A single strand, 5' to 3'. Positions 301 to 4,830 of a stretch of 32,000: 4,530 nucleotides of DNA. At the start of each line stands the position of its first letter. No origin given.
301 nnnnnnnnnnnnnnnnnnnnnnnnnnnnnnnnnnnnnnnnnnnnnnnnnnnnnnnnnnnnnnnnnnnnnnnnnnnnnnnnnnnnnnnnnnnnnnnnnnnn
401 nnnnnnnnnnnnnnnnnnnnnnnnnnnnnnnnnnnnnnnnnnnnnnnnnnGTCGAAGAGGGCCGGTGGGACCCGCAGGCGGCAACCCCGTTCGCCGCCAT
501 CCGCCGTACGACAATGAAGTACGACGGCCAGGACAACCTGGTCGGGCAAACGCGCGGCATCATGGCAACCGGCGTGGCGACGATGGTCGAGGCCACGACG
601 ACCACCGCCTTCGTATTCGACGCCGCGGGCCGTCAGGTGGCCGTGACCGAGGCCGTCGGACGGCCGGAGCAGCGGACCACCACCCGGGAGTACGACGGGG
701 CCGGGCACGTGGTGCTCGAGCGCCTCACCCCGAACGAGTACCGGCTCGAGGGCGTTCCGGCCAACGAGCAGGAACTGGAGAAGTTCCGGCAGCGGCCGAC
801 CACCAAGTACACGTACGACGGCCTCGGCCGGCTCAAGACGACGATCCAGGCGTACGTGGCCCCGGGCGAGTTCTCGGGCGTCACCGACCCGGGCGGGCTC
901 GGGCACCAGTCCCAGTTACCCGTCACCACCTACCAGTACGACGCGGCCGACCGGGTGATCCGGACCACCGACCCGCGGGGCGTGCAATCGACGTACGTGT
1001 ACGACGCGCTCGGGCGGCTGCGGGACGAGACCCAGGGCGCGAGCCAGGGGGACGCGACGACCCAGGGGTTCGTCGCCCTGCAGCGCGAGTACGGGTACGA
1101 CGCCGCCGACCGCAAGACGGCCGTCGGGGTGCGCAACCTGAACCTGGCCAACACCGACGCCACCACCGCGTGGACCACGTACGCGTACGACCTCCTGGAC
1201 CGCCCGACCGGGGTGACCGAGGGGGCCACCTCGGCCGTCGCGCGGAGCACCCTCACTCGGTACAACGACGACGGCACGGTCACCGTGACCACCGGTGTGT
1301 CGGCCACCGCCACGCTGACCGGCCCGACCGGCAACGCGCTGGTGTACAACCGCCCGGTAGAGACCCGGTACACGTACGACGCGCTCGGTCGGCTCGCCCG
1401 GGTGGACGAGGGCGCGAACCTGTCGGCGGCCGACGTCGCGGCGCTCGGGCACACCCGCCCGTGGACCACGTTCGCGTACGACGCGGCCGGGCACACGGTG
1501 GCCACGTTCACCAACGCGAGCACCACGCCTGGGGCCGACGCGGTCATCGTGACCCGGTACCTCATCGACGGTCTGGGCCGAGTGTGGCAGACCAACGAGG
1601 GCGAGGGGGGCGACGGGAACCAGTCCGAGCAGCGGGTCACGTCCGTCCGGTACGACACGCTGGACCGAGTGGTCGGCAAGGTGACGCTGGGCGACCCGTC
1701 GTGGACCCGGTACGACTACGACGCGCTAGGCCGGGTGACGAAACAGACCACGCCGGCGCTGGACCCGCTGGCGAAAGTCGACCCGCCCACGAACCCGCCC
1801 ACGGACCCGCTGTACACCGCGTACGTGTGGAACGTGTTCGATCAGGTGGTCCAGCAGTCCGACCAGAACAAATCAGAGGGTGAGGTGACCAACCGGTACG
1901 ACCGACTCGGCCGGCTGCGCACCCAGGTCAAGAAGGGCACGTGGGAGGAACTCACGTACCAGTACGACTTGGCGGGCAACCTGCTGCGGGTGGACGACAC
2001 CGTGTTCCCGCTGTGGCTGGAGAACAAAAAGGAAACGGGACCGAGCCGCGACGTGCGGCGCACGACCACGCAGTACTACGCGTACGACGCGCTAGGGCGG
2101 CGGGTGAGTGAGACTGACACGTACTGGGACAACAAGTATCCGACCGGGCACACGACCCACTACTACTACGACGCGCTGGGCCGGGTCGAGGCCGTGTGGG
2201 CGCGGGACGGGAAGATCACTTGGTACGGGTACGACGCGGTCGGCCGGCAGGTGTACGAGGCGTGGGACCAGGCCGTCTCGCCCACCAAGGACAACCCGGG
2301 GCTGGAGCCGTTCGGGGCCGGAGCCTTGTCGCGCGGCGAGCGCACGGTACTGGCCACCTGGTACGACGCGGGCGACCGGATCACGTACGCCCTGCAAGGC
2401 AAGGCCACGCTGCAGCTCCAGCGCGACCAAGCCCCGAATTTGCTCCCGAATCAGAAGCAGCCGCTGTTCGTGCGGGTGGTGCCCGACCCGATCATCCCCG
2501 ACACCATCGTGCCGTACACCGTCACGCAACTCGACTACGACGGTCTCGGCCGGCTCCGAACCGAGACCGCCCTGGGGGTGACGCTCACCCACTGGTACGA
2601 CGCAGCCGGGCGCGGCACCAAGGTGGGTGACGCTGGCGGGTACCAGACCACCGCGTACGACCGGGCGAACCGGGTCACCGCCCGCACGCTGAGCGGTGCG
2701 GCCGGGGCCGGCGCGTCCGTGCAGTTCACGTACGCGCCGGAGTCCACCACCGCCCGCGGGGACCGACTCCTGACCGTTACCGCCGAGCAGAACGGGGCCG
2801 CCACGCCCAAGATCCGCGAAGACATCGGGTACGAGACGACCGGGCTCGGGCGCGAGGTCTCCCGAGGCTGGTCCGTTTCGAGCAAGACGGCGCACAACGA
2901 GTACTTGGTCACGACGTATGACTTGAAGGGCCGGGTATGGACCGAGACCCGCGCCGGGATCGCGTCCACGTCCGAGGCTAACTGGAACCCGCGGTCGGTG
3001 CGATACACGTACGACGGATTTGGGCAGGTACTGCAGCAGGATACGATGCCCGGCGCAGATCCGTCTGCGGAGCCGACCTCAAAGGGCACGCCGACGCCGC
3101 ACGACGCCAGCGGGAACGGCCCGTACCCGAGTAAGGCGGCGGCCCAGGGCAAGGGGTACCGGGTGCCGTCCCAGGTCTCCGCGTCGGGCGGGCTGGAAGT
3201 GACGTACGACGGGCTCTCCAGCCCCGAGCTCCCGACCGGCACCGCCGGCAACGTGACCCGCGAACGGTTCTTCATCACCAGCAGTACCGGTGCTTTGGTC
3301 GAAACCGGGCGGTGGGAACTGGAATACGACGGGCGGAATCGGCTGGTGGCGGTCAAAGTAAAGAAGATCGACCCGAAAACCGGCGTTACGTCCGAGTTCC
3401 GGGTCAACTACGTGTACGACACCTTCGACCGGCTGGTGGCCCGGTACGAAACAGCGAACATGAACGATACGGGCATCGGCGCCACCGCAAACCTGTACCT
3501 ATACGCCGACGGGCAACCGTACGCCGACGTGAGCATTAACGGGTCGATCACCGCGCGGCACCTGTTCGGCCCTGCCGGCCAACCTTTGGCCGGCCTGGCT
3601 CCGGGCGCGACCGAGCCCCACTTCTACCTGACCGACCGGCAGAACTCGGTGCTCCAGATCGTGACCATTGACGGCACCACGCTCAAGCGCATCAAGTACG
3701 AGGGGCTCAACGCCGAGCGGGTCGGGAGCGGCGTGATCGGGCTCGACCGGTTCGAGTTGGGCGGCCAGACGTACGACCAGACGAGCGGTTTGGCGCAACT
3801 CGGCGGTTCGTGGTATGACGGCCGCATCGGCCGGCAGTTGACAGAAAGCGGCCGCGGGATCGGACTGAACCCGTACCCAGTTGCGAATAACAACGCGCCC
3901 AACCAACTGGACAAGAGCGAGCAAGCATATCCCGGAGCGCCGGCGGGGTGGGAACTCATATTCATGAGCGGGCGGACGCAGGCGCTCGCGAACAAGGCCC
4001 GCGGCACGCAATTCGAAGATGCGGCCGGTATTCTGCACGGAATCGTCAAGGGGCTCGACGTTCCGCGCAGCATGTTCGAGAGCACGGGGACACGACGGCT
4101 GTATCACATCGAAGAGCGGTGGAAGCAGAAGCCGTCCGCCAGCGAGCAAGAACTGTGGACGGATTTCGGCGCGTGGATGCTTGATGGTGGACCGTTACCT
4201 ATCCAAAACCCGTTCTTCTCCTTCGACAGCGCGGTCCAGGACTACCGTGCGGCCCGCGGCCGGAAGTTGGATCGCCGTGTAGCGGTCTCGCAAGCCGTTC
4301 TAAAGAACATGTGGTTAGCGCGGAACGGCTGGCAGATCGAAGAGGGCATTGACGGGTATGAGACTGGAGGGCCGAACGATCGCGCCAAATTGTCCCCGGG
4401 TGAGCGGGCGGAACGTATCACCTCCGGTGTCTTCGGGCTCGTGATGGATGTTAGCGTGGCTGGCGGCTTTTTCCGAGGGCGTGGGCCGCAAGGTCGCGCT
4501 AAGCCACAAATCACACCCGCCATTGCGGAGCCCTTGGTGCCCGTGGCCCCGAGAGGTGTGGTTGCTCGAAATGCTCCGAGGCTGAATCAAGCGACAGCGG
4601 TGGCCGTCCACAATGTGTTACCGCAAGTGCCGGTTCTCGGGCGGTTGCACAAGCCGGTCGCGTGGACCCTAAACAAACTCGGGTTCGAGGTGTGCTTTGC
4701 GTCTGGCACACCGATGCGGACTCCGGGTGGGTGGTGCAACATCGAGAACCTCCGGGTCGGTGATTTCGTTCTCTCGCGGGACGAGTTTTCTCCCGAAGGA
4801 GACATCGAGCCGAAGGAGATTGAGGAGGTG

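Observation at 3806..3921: RHS core appears to have lost its canonical aspartyl self-cleavage motif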

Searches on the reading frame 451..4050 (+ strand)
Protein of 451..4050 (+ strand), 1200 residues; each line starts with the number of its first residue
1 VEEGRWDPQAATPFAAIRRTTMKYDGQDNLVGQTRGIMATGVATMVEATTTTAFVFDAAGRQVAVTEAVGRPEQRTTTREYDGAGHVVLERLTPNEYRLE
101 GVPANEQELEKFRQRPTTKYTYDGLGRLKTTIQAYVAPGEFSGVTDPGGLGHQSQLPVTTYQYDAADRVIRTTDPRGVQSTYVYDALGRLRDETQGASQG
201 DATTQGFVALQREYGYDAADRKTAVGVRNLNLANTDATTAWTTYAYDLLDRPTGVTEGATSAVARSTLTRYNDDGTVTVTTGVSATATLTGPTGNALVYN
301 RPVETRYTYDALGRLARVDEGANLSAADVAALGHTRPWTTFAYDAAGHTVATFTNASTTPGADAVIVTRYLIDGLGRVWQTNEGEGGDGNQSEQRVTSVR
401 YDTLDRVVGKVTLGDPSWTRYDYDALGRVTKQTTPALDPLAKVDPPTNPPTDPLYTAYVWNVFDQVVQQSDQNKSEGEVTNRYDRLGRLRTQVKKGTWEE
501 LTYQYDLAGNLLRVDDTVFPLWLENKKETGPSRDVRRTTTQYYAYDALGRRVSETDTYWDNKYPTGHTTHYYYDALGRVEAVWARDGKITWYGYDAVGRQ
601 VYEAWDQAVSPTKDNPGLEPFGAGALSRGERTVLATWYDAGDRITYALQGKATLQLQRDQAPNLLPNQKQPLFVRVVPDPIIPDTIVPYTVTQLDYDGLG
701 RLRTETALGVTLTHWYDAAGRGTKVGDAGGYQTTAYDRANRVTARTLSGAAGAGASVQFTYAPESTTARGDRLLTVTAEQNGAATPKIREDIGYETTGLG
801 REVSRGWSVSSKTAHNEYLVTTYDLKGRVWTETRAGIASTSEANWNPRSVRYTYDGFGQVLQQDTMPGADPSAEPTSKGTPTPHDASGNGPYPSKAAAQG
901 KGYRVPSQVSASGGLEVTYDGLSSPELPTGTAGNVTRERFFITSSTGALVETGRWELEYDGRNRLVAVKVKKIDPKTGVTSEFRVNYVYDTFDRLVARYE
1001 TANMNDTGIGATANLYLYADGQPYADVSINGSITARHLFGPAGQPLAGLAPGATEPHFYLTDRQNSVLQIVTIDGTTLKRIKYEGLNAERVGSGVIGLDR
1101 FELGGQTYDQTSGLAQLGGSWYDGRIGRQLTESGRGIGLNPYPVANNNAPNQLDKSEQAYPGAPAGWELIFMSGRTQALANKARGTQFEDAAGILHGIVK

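Call 67: predict_structure(alignment_id=A4)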
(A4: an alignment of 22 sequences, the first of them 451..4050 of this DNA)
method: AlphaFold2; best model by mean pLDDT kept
length: 1200 residues; sequences in the alignment: 22
mean_pLDDT: 72.0   pTM: 0.74
mean pLDDT of the five models: 72.0, 68.6, 67.8, 67.4, 64.9
residues with pLDDT >= 90: 254; 70-90: 482; 50-70: 270; < 50: 194
segments of 3 or more residues with pLDDT < 50: 1-24, 26-50, 95-105, 140-142, 149-151, 525-531, 657-661, 667-684, 923-930, 1006-1010, 1133-1141, 1143-1200
pLDDT, mean of each block of 10 residues (from residue 1): 29 32 39 35 35 70 75 71 83 51 45 65 88 64 47 64 93 84 94 82 64 93 91 76 94 93 93 95 91 79 96 95 92 94 95 94 93 93 91 88 89 72 87 78 61 79 81 73 76 77 78 80 50 62 79 71 61 83 75 87 72 53 52 85 90 54 49 46 61 93 92 95 92 92 90 86 67 83 65 71 76 65 74 67 63 69 75 72 60 62 54 65 47 70 67 82 83 79 86 87 52 81 86 89 85 80 79 76 67 62 81 75 71 46 47 34 24 21 27 26
secondary structure, 60 per line:
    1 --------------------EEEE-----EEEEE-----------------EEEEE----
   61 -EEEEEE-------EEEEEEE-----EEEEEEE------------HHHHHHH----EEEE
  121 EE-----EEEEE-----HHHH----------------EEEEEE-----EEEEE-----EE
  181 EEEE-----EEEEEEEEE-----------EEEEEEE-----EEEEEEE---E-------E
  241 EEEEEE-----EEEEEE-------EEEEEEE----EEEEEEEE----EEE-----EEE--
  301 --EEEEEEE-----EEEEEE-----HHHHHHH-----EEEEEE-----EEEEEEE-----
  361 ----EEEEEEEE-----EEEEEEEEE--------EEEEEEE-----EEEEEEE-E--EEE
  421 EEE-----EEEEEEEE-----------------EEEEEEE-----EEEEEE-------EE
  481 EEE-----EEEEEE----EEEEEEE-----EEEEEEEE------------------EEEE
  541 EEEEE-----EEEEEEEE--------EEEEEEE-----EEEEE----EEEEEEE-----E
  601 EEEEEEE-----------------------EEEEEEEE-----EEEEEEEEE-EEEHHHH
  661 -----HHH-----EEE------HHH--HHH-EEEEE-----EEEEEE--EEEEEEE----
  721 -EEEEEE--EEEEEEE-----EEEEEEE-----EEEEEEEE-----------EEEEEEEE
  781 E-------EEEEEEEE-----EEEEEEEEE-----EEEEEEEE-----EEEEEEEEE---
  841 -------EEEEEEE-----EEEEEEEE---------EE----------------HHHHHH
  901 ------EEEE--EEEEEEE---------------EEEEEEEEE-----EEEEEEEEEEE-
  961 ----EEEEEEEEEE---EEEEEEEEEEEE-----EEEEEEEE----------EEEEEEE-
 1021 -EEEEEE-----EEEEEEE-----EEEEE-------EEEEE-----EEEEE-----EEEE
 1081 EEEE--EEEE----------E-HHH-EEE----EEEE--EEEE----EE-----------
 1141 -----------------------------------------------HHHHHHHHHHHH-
elements in order (helices of 4 or more, strands of 3 or more residues): E21-24 E30-34 E52-56 E62-67 E75-81 E87-93 H106-112 E117-122 E128-132 H138-141 E158-163 E169-173 E179-184 E190-198 E210-216 E222-228 E240-246 E252-257 E265-271 E276-283 E288-290 E296-298 E303-309 E315-320 H326-332 E338-343 E349-355 E365-372 E378-386 E395-401 E407-413 E418-423 E429-436 E454-460 E466-471 E479-483 E489-494 E499-505 E511-518 E537-545 E551-558 E567-573 E579-583 E588-594 E600-607 E631-638 E644-652 E654-656 H657-660 E674-676 E692-696 E702-707 E710-716 E722-727 E730-736 E742-748 E754-761 E773-781 E789-796 E802-810 E816-823 E829-837 E848-854 E860-867 H895-900 E907-910 E913-919 E935-943 E949-959 E965-974 E978-989 E995-1002 E1013-1019 E1022-1027 E1033-1039 E1045-1049 E1057-1061 E1067-1071 E1077-1084 E1087-1090 E1107-1109 E1114-1117 E1120-1123 H1188-1199

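Call 69: fold_search(model_id=the predicted structure, library=pdb)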
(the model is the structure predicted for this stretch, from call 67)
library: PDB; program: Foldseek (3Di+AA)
matches with E <= 10: 435; with E <= 0.001: 72
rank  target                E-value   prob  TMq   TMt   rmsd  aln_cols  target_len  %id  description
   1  7q97_A                7.6e-37  1.00  0.33  0.38  16.8      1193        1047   15  Structure of the bacterial type VI secretion system effector RhsA. (released 2021-12-22)
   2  8qjb_A                3.1e-36  1.00  0.42  0.47  12.2      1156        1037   15  T6SS-linked Rhs repeat protein - Salmonella bongori Rhs-core domain extended N-terminus (released 2024-09-25)
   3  8qja_C                3.1e-36  1.00  0.28  0.32  17.4      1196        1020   15  T6SS-linked Rhs repeat protein - Advenella mimigardefordensis VgrG-Rhs core (released 2024-09-25)
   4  8qjd_B                3.6e-36  1.00  0.41  0.47  12.5      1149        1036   16  T6SS-linked Rhs repeat protein - Salmonella bongori Rhs-core domain (released 2024-09-25)
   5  8qjc                  5.5e-36  1.00  0.41  0.46  12.3      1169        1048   16  T6SS-linked Rhs repeat protein - Salmonella bongori Rhs-core domain with toxin domain (released 2024-09-25)
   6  8qja_B                5.7e-36  1.00  0.29  0.32  16.5      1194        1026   16  T6SS-linked Rhs repeat protein - Advenella mimigardefordensis VgrG-Rhs core (released 2024-09-25)
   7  8qja_D                1.1e-35  1.00  0.27  0.31  18.0      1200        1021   15  T6SS-linked Rhs repeat protein - Advenella mimigardefordensis VgrG-Rhs core (released 2024-09-25)
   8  8qja_A                2.1e-35  1.00  0.38  0.43  13.1      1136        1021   15  T6SS-linked Rhs repeat protein - Advenella mimigardefordensis VgrG-Rhs core (released 2024-09-25)
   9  8cp6_B                5.2e-35  1.00  0.45  0.50  12.2      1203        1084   16  Type six secretion system exported effector 5 (Tse5) (released 2023-12-06)
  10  8uy4_A                1.8e-33  1.00  0.36  0.33  16.7      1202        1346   13  Acinetobacter baumannii Tse15 Rhs effector (released 2024-10-09)
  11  7pq5                  3.9e-33  1.00  0.23  0.26  21.6      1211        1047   16  Photorhabdus laumondii T6SS-associated Rhs protein carrying the Tre23 toxin domain (released 2021-12-01)
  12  9ifo_A                5.9e-33  1.00  0.51  0.45   7.8      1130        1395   13  Structure of Teneurin-Like Protein (TLP) (released 2026-03-11)
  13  8uxt                  1.9e-32  1.00  0.43  0.38  13.3      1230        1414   13  Acinetobacter baumannii Tse15 Rhs effector, toxin cleavage mutant (D1369N, D1391N) (released 2024-10-09)
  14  8h8a_A                1.0e-31  1.00  0.44  0.54  15.7      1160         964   15  Type VI secretion system effector RhsP in its post-autoproteolysis and monomeric form (released 2023-01-18)
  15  8h8b                  9.0e-31  1.00  0.31  0.35  16.6      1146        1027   14  Type VI secretion system effector RhsP in its pre-autoproteolysis and monomeric form (released 2023-01-18)
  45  9c4k_P                2.6e-11  1.00  0.10  0.09  34.3      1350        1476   10  Yersinia entomophaga holotoxin complex in prepore conformation (released 2025-12-31)
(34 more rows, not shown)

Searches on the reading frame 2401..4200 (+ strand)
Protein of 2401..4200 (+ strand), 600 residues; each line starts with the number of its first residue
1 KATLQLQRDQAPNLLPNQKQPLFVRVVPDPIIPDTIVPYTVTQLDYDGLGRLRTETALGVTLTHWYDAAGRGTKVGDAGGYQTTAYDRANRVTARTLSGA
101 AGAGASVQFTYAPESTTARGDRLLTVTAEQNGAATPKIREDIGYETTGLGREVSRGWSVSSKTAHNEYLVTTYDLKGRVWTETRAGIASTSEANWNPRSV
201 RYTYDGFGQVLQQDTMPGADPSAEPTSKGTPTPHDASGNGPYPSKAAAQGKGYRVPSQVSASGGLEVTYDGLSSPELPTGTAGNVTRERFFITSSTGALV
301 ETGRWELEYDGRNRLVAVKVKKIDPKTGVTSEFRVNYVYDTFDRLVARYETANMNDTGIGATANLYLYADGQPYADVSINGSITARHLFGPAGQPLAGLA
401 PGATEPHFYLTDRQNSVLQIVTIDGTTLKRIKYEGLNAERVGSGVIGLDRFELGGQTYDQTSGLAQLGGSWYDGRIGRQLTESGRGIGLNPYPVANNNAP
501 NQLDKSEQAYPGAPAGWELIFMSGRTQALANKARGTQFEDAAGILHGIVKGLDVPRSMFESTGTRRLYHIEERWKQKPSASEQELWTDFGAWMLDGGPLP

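Call 7: search_solved_structures(query=window:2401-4200:+, max_evalue=1, show_alignments=4)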
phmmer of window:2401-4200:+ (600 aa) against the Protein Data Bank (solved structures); distinct sequences matched with E-value up to 1: 1.
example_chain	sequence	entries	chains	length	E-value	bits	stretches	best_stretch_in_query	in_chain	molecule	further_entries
9og0_E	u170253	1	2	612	0.94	11.1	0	165-257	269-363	Isoform 2 of Protein OS-9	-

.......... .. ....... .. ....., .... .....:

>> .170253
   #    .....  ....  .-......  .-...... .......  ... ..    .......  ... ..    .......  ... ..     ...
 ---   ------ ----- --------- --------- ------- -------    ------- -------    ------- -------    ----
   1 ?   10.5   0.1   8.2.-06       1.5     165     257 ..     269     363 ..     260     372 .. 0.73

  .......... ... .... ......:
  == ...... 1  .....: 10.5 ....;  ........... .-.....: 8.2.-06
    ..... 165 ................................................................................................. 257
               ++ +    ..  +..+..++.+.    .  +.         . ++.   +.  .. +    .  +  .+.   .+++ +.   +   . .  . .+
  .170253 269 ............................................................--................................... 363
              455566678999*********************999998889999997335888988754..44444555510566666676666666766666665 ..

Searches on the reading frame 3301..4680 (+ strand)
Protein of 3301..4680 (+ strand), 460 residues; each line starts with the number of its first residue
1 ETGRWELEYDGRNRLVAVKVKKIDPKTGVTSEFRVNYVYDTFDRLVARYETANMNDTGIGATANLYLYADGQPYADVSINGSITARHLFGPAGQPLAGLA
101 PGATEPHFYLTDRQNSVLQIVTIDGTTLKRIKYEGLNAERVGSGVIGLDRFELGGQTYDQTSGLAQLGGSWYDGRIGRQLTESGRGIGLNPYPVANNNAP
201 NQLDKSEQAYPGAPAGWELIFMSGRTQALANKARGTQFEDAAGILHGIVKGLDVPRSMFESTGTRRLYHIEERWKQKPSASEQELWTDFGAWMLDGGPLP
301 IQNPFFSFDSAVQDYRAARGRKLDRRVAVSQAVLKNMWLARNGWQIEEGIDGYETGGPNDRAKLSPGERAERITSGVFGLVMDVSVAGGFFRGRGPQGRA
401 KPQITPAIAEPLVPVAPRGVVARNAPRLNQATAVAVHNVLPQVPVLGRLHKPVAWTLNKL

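Call 9: find_homologous_proteins(query=window:3301-4680:+, max_evalue=0.001)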
Query window:3301-4680:+ (460 aa): 2 proteins with E <= 0.001 among 8000 candidates.
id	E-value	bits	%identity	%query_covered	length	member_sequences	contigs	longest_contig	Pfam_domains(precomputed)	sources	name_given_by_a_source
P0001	1.3e-54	204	57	40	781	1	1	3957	-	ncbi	-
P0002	6.7e-45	172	46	45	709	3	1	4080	PF25023.2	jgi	-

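Call 14: search_protein_families(library=pfam, proteins=[P0001, P0002], max_evalue=0.1)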
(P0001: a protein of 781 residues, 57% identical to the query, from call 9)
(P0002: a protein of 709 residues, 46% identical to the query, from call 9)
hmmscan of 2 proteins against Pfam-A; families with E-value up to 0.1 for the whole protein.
P0001 (781 aa): 1 family
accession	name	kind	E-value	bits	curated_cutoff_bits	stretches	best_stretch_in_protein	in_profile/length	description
PF15604.11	Ntox15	-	0.0089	16.5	22.5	1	723-761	89-128/153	Novel toxin 15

P0002 (709 aa): 1 family
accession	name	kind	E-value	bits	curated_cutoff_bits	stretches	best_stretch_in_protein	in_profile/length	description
PF05593.20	RHS_repeat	-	0.0036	18.1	22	0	5-25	11-31/38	RHS Repeat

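Call 18: find_encoding_contigs(protein=P0001, flank=10000)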
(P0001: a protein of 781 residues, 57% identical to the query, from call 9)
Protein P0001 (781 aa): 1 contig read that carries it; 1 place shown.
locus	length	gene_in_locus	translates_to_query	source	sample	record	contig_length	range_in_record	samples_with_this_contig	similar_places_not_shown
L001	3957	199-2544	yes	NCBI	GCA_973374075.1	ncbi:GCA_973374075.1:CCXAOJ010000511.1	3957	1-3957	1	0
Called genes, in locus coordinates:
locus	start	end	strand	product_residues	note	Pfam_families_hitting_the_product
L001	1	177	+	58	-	?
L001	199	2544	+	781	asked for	-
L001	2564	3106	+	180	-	-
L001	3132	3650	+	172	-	-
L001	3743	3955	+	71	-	?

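Call 19: find_encoding_contigs(protein=P0002, flank=10000)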
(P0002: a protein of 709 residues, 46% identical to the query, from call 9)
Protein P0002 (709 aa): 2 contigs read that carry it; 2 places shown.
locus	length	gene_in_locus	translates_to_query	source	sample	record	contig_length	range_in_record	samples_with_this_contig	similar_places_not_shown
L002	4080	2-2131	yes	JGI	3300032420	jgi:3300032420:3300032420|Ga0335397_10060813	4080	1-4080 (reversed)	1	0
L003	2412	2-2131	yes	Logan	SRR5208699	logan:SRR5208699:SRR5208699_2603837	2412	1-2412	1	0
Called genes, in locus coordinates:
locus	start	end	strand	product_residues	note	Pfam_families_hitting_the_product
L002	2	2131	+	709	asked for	PF25023:TEN_YD-shell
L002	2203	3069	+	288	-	-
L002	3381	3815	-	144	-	PF03050:DDE_Tnp_IS66, PF13817:DDE_Tnp_IS66_C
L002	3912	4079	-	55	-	?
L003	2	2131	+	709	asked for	PF25023:TEN_YD-shell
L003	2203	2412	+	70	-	?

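Call 66: search_protein_families(library=ncbifam, proteins=[P0001, P0002], max_evalue=1)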
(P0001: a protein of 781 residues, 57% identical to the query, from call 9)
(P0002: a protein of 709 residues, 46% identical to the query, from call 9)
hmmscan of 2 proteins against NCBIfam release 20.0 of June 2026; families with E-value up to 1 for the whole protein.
P0001 (781 aa): 0 families

P0002 (709 aa): 3 families
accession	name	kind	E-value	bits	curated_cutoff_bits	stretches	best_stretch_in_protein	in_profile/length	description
TIGR03696.1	Rhs_assc_core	domain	1.1e-06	29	32.5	1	149-199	14-66/76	RHS repeat-associated core domain-containing protein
TIGR01643.1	YD_repeat_2x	repeat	0.0023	18.4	15.8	1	41-64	18-41/42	YD repeat-containing protein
NF007239.0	PRK09674.1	equivalog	0.011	15.2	371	1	322-408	128-214/257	2,3-dehydroadipyl-CoA hydratase PaaF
